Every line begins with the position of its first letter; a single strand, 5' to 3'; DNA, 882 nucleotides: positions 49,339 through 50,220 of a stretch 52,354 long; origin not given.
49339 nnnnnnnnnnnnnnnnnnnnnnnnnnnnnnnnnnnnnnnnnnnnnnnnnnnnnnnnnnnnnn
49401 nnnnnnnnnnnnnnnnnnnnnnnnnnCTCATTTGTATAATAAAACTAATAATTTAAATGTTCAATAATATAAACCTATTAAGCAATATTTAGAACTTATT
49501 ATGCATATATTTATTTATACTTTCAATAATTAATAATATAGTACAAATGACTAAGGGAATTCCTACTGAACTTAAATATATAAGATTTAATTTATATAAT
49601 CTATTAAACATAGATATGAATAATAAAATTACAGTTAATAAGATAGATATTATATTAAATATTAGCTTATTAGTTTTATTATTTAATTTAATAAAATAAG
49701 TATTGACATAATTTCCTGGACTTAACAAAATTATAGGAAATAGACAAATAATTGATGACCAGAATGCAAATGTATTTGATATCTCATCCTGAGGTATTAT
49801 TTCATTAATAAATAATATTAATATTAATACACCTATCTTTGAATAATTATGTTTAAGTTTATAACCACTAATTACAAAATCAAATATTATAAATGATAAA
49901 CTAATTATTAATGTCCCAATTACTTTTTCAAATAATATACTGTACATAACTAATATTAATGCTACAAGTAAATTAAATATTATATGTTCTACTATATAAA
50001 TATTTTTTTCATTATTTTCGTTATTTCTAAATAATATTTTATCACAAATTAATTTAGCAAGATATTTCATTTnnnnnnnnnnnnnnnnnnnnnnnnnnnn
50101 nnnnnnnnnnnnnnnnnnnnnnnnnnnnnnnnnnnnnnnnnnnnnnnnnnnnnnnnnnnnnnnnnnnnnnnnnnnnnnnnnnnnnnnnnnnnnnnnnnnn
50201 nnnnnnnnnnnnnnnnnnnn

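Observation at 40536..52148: Duplicated LytTR regulator / AgrC-like kinase island flanking an ABC exporter, with no detectable pheromone gene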

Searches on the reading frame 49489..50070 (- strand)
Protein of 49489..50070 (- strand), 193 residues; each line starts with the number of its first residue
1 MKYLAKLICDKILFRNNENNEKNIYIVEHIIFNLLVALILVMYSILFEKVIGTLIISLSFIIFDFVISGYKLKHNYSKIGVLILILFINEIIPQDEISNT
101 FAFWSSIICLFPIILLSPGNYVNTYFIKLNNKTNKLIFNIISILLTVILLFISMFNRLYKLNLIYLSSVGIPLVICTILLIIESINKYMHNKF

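Call 3: search_protein_families(library=pfam, proteins=[window:49489-50070:-], max_evalue=0.1)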
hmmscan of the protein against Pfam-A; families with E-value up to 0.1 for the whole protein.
window:49489-50070:- (193 aa): 1 family
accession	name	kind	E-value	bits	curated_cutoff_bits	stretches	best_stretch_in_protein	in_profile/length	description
PF04647.20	AgrB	-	1.3e-06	28.4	23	1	5-181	5-182/185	Accessory gene regulator B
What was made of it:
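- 49489..50070 (-): AgrB homologue with catalytic His and Cys both replaced by Lys (K71, K78); a putative pseudo-peptidase. Pfam AgrB 28.4 bits (call 3).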

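Call 4: search_protein_families(library=ncbifam, proteins=[window:49489-50070:-], max_evalue=0.1)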
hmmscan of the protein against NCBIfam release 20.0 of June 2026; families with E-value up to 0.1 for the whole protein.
window:49489-50070:- (193 aa): 0 families

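Call 11: find_homologous_proteins(query=window:49489-50070:-, max_evalue=0.001)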
Query window:49489-50070:- (193 aa): 2 proteins with E <= 0.001 among 530 candidates.
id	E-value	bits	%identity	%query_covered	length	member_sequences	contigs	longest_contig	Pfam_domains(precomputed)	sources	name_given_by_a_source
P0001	1.9e-109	382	100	100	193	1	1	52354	-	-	-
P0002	3.8e-54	202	59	99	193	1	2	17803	-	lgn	-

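Call 12: find_encoding_contigs(protein=P0002, flank=10000, max_places=6)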
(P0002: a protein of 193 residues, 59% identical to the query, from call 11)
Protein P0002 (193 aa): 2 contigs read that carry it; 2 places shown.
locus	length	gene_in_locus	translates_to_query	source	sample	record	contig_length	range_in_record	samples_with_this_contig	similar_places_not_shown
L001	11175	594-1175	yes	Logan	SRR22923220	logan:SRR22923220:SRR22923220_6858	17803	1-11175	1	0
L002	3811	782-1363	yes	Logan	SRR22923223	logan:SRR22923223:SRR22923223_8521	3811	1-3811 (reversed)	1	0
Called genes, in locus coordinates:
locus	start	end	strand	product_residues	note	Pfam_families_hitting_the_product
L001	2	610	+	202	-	?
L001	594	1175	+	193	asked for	-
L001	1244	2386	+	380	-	-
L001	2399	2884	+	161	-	-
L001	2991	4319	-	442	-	PF13173:AAA_14, PF13635:DUF4143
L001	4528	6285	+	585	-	PF00664:ABC_membrane, PF00005:ABC_tran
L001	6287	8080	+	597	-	PF00664:ABC_membrane, PF00005:ABC_tran, PF02463:SMC_N (faint)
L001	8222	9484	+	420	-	-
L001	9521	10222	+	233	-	PF00072:Response_reg, PF04397:LytTR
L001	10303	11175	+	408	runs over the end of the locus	PF14501:HATPase_c_5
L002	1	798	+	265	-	?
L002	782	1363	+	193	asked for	-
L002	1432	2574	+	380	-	-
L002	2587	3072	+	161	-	-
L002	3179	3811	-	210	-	?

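Call 16: search_solved_structures(query=window:49489-50070:-, max_evalue=10, show_alignments=2)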
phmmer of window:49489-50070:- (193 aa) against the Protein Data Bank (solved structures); distinct sequences matched with E-value up to 10: 0.
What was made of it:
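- Tried and rejected: The AgrB-like protein has no sequence relative among solved structures (call 16).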

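Call 23: find_related_loci(query=A1, collection=genome_contigs, flank=10000)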
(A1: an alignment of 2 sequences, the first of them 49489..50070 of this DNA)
Query A1 (193 aa) in genome_contigs; peptide patterns used: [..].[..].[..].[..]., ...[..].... (x = any residue, [..] = any of these).
599 stretches matched a pattern, but none encodes a relative of the query by tblastn (E <= 1e-3).
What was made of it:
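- Tried and rejected: A genome_contigs scan with the AgrB-like alignment found nothing (call 23).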

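Call 35: search_protein_families(library=pfam, proteins=[L001:1244-2386:+, L001:2399-2884:+, L001:8222-9484:+], max_evalue=0.1)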
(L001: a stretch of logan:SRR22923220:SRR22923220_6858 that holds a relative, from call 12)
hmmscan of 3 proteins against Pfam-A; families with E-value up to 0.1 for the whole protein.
L001:1244-2386:+ (380 aa): 1 family
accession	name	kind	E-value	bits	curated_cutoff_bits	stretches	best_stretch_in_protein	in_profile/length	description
PF07381.18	EarA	-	0.076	13.3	22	0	142-195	5-58/90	EarA-like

L001:2399-2884:+ (161 aa): 1 family
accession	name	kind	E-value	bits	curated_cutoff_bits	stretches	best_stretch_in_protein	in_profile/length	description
PF16192.10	PMT_4TMC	-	0.057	13.3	32.4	1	9-38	161-190/202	C-terminal four TMM region of protein-O-mannosyltransferase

L001:8222-9484:+ (420 aa): 0 families

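Call 39: search_protein_representatives(alignment_id=A1)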
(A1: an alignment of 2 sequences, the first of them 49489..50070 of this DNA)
Query: 2 sequences, 193 profile positions. Proteins with E-value up to 0.001 (for the whole library): 3; up to 1e-10: 1; up to 1e-30: 1. The best 3 are listed.
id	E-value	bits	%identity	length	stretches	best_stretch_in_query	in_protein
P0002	2.7e-99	347.3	-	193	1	1-193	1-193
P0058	5.2e-05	39.7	-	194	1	4-186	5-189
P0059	5.4e-05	39.6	-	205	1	1-161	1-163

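Call 41: search_protein_families(library=pfam, proteins=[P0058, P0059, P0002], max_evalue=0.1)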
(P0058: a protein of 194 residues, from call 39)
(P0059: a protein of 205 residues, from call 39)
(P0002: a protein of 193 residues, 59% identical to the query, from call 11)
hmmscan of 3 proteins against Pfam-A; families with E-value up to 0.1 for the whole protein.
P0058 (194 aa): 1 family
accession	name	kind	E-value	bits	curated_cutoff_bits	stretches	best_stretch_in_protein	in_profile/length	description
PF04647.20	AgrB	-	3.3e-29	102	23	1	9-181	4-179/185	Accessory gene regulator B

P0059 (205 aa): 2 families
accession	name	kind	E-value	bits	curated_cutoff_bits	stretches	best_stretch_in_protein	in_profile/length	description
PF04647.20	AgrB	-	1.3e-33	116.3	23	1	5-182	1-175/185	Accessory gene regulator B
PF23417.1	STING_TM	-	0.046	14.5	28.1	1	106-185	12-93/109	STING transmembrane domain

P0002 (193 aa): 1 family
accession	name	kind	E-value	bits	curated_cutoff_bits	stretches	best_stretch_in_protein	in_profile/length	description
PF11779.13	SPT_ssu-like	-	0.025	14.7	29.8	1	25-45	21-41/54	Small subunit of serine palmitoyltransferase-like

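Call 61: search_protein_families(library=phrogs, proteins=[L001:1244-2386:+, window:49489-50070:-], max_evalue=0.01)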
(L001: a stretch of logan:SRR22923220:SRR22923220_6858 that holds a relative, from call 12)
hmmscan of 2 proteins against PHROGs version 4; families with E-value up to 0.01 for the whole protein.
L001:1244-2386:+ (380 aa): 0 families

window:49489-50070:- (193 aa): 1 family
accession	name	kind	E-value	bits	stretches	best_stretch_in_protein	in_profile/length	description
phrog_10353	-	unknown function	0.00074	20.5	1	20-168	22-158/177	-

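Call 97: search_protein_families(library=padloc, proteins=[L001:1244-2386:+, L001:2991-4319:-, window:49489-50070:-], max_evalue=0.001)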
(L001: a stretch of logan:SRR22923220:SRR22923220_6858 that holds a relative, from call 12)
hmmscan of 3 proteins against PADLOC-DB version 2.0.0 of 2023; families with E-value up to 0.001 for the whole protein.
L001:1244-2386:+ (380 aa): 0 families

L001:2991-4319:- (442 aa): 7 families
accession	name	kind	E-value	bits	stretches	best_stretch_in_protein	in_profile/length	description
PDLC04792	PDC-S01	-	1.5e-170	565.7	1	1-442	1-433/452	-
PDLC04786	PDC-S01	-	2.1e-98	327.9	1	1-441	1-431/439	-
PDLC04788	PDC-S01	-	1.9e-72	242.6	1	1-413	1-402/448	-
PDLC04787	PDC-S01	-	8.1e-26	88.8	1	3-437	12-403/412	-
PDLC04790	PDC-S01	-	2.8e-18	63.8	1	91-439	78-417/422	-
PDLC04789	PDC-S01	-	3e-14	50.8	1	1-404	1-354/375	-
PDLC04791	PDC-S01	-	1.3e-10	38.5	1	1-120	1-109/395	-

window:49489-50070:- (193 aa): 0 families
